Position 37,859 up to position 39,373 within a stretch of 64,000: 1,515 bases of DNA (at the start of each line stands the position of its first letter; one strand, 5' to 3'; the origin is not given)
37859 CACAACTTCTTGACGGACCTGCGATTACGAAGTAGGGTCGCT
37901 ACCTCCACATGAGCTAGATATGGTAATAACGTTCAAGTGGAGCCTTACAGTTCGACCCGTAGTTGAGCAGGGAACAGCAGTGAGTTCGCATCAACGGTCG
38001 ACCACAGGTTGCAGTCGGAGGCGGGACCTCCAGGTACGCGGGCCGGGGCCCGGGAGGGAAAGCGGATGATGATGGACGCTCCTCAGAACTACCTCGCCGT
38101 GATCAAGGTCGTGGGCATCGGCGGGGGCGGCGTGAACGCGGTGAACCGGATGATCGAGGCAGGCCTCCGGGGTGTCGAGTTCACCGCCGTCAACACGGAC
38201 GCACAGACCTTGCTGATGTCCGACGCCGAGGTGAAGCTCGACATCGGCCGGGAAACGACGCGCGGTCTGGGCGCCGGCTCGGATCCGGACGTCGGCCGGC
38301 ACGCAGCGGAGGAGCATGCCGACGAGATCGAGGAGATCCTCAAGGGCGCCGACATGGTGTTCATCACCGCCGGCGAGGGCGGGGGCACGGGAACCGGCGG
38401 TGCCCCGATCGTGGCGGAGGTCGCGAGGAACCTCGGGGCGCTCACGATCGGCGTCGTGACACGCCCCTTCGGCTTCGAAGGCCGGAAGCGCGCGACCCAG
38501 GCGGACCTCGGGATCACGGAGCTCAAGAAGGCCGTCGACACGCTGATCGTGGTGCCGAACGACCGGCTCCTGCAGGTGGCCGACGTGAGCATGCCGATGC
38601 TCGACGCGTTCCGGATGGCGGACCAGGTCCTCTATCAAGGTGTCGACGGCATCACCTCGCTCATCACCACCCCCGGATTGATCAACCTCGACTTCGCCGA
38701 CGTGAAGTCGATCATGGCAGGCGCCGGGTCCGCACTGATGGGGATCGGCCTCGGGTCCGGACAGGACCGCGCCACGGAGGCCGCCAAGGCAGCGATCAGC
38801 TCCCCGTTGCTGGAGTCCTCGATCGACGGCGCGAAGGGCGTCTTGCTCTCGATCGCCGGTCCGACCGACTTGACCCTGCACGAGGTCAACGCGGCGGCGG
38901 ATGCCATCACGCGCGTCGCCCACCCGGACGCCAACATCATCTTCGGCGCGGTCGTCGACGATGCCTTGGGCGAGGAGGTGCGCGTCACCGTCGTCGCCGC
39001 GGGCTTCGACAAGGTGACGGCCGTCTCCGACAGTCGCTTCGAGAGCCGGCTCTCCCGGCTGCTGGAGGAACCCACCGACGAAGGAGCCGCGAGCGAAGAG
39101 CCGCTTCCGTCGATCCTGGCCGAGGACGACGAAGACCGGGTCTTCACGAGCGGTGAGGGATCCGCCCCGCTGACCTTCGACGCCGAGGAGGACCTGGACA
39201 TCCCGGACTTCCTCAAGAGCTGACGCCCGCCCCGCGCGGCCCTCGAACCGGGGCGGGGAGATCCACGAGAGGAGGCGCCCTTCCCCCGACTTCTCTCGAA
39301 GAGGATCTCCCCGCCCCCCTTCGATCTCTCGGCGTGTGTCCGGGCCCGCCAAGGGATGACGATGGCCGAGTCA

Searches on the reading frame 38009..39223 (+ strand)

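Call 77: search_protein_families(library=pfam, proteins=[window:38009-39223:+], max_evalue=0.00001)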
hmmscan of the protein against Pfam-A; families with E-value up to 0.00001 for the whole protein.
window:38009-39223:+ (404 aa): 2 families
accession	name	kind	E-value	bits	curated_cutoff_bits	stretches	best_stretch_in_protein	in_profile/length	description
PF00091.31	Tubulin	-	2.6e-46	158.7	33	1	32-191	2-189/190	Tubulin/FtsZ family, GTPase domain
PF12327.13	FtsZ_C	-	1.2e-33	115.7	27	1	240-334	1-95/95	FtsZ family, C-terminal domain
